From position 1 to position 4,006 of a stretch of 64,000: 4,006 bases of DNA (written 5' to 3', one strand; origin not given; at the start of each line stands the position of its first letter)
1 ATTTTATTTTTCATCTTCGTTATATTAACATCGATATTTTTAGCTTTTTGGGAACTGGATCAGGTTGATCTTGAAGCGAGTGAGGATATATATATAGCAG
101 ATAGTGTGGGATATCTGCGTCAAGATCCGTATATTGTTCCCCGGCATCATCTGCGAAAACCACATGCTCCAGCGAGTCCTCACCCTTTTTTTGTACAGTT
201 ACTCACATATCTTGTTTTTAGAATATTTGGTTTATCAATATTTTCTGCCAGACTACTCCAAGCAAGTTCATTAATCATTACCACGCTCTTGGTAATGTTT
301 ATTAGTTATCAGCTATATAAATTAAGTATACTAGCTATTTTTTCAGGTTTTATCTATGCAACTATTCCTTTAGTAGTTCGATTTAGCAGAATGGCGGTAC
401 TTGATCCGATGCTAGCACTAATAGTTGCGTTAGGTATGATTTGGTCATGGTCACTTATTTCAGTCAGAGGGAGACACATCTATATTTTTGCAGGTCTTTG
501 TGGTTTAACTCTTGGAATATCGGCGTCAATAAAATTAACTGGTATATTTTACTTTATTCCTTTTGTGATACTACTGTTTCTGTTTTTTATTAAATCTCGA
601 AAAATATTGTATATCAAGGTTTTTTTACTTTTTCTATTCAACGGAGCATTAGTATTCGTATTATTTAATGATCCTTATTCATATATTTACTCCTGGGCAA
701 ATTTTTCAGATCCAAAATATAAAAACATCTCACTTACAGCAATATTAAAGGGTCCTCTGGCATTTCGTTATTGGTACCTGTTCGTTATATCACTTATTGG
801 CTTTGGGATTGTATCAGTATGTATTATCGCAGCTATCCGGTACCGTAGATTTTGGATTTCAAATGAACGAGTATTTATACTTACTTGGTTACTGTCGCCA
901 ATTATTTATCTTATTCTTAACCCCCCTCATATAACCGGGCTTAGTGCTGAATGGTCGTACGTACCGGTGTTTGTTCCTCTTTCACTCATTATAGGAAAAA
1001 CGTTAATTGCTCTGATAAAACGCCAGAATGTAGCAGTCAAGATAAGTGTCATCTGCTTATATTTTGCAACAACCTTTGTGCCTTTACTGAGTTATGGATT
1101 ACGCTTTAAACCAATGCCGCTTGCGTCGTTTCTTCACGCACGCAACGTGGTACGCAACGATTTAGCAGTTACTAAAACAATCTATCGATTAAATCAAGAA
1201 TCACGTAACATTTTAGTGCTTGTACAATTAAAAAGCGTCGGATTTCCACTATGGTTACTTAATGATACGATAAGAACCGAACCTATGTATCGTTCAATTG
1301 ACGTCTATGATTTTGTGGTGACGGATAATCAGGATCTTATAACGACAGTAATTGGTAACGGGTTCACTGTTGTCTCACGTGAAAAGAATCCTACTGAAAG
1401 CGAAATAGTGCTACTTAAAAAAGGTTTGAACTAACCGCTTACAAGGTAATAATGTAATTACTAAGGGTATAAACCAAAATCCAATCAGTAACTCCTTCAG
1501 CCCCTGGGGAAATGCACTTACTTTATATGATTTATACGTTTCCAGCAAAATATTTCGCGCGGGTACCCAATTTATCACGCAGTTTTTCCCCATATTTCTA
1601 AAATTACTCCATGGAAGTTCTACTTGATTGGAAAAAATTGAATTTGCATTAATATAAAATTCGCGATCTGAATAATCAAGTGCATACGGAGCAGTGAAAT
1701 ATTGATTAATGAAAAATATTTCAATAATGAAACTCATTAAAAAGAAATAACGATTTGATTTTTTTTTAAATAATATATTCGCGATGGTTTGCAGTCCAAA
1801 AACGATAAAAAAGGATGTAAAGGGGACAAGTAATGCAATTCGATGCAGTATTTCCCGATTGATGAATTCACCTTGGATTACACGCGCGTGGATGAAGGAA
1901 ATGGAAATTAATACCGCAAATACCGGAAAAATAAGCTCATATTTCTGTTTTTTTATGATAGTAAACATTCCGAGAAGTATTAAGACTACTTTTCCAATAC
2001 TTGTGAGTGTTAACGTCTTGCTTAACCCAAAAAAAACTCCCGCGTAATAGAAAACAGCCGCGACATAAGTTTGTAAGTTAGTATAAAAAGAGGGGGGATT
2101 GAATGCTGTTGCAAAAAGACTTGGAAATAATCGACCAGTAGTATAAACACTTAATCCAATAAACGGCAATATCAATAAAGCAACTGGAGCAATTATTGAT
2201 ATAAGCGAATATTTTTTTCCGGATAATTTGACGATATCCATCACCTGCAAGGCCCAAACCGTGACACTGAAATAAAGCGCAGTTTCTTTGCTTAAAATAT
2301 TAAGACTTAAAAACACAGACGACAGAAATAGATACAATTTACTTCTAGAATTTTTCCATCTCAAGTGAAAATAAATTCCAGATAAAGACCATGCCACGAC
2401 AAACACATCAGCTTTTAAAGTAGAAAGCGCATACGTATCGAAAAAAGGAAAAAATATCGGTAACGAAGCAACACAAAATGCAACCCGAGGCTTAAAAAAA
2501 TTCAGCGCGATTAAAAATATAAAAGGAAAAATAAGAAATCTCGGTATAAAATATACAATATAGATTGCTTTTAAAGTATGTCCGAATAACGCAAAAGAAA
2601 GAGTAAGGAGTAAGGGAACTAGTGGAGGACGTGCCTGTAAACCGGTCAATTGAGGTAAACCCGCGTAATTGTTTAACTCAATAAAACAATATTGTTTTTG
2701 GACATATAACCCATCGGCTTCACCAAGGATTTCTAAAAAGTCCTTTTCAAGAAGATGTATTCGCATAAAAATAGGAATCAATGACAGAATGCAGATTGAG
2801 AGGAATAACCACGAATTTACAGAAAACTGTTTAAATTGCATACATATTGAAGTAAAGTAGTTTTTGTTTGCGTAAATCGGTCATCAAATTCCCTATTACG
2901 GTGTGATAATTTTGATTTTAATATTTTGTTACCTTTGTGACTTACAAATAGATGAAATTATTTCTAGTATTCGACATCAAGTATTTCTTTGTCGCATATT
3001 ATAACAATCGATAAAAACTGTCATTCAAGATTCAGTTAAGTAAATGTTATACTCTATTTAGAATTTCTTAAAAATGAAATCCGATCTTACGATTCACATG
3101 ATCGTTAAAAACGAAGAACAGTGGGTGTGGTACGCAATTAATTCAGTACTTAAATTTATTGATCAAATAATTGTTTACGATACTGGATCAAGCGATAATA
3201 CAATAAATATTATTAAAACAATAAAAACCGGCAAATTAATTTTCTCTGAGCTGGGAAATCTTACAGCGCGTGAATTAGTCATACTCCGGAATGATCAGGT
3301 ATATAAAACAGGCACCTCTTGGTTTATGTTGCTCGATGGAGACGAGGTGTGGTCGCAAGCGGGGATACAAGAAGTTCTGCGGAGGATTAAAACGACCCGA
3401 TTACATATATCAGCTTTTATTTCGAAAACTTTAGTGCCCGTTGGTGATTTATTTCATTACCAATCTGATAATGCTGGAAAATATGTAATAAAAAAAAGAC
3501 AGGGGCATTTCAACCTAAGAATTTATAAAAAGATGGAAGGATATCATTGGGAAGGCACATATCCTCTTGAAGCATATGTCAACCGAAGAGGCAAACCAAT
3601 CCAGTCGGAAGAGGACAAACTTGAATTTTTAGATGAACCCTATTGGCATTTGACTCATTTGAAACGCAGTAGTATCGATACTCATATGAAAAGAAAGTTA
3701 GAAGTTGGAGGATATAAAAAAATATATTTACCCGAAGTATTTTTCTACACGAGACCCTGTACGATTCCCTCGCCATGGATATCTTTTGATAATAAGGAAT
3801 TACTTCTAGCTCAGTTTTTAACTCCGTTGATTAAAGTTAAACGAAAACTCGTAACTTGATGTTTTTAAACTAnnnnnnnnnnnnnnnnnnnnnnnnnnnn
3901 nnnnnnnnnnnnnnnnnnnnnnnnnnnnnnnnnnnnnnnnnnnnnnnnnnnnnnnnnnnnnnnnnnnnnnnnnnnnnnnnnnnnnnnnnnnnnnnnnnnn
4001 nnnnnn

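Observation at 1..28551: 28-kb glycosylation island with at least 7 GT-C paralogs alongside GT2/GT4 enzymes, a flippase, a priming transferase and DUF4012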

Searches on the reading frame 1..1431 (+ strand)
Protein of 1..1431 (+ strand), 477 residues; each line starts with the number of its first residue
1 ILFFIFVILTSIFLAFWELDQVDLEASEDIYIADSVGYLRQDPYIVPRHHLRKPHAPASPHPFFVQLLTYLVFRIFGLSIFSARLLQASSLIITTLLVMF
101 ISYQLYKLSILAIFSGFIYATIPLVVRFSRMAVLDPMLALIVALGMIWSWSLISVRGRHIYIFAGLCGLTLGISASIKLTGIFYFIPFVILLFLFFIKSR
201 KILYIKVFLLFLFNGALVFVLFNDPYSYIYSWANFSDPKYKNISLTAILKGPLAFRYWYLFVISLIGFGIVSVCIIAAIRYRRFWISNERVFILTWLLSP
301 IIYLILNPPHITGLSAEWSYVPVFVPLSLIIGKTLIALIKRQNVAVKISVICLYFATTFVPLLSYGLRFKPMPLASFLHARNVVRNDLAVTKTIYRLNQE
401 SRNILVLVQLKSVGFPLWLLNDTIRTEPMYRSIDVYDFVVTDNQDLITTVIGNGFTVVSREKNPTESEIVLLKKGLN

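Call 3: search_protein_families(library=pfam, proteins=[window:1-1431:+], max_evalue=0.01)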
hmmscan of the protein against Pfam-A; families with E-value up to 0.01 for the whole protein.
window:1-1431:+ (477 aa): 1 family
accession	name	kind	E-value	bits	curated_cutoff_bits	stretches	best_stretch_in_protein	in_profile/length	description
PF02366.24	PMT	-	8.9e-08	32.4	22.7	1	77-193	79-197/245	Dolichyl-phosphate-mannose-protein mannosyltransferase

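Call 11: search_protein_families(library=ncbifam, proteins=[window:1-1431:+], max_evalue=0.1)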
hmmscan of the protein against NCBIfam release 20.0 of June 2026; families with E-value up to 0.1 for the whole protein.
window:1-1431:+ (477 aa): 2 families
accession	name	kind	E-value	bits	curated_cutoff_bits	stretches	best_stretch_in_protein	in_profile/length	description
NF009784.2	PRK13279.1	equivalog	1.6e-07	30.3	567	1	74-361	74-360/539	lipid IV(A) 4-amino-4-deoxy-L-arabinosyltransferase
NF052621.1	MngEfTpMntE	equivalog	0.011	15.2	500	1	125-154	163-193/293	manganese efflux transporter MntE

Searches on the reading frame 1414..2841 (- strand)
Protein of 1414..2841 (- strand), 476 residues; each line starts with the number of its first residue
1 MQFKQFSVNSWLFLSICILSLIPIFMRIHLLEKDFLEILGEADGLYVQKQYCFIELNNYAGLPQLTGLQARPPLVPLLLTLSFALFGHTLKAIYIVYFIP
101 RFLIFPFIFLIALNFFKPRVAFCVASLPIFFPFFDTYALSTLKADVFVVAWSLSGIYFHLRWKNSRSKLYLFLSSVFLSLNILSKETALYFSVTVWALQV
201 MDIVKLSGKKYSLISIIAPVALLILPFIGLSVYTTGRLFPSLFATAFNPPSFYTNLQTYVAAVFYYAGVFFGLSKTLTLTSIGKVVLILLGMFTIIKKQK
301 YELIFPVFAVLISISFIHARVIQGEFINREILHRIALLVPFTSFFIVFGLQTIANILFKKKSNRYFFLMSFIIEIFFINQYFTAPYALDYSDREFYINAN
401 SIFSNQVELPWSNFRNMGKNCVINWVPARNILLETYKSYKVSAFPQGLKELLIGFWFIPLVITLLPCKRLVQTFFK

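Call 3: search_protein_families(library=pfam, proteins=[window:1414-2841:-], max_evalue=0.01)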
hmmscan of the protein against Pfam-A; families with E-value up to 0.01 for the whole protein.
window:1414-2841:- (476 aa): 1 family
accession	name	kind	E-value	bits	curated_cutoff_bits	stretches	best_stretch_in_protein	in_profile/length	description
PF13231.12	PMT_2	-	3.2e-10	40.9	26.1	1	71-213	2-145/160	Dolichyl-phosphate-mannose-protein mannosyltransferase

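Call 11: search_protein_families(library=ncbifam, proteins=[window:1414-2841:-], max_evalue=0.1)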
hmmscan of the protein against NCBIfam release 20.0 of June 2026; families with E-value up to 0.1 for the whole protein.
window:1414-2841:- (476 aa): 0 families

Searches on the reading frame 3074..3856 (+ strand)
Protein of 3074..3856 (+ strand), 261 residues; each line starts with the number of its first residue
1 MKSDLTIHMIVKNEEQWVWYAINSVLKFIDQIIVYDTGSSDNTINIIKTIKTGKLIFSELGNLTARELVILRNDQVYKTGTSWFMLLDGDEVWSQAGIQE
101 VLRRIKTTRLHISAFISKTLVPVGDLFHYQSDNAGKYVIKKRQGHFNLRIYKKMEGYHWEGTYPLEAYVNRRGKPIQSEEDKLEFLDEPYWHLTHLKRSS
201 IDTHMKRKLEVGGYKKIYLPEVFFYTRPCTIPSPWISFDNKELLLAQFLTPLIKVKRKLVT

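Call 3: search_protein_families(library=pfam, proteins=[window:3074-3856:+], max_evalue=0.01)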
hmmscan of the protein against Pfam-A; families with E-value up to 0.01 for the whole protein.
window:3074-3856:+ (261 aa): 2 families
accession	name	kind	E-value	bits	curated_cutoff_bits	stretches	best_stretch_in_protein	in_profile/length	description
PF00535.33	Glycos_transf_2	-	2.7e-10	40.9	23.3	1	6-113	1-111/168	Glycosyl transferase family 2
PF10111.15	Glyco_tranf_2_2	-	0.00049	20.1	27.3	1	10-116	7-119/276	Glycosyltransferase like family 2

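Call 11: search_protein_families(library=ncbifam, proteins=[window:3074-3856:+], max_evalue=0.1)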
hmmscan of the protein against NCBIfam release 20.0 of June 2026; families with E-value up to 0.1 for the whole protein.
window:3074-3856:+ (261 aa): 2 families
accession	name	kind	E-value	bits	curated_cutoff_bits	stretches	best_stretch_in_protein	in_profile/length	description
TIGR04195.1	S_glycosyl_SunS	equivalog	4.3e-06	25.8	350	1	5-117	59-168/421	SunS family peptide S-glycosyltransferase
NF047683.1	TeichurnBiosyTuaG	equivalog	0.016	14.9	400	1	13-108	16-114/252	teichuronic acid biosynthesis protein TuaG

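Call 40: search_solved_structures(query=window:3074-3856:+, max_evalue=0.01)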
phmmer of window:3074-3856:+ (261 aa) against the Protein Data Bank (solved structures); distinct sequences matched with E-value up to 0.01: 4.
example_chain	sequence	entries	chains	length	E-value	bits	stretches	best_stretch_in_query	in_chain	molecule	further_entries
22ao_A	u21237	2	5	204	9.9e-06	28.1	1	6-110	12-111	GmaR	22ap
7msk_A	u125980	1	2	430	0.0011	21.4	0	5-142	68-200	Glyco_trans_2-like domain-containing protein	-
7msp_A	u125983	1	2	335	0.0013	21.1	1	5-102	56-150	SPbeta prophage-derived glycosyltransferase SunS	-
7msn_A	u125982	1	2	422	0.0019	20.6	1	5-102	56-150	SPbeta prophage-derived glycosyltransferase SunS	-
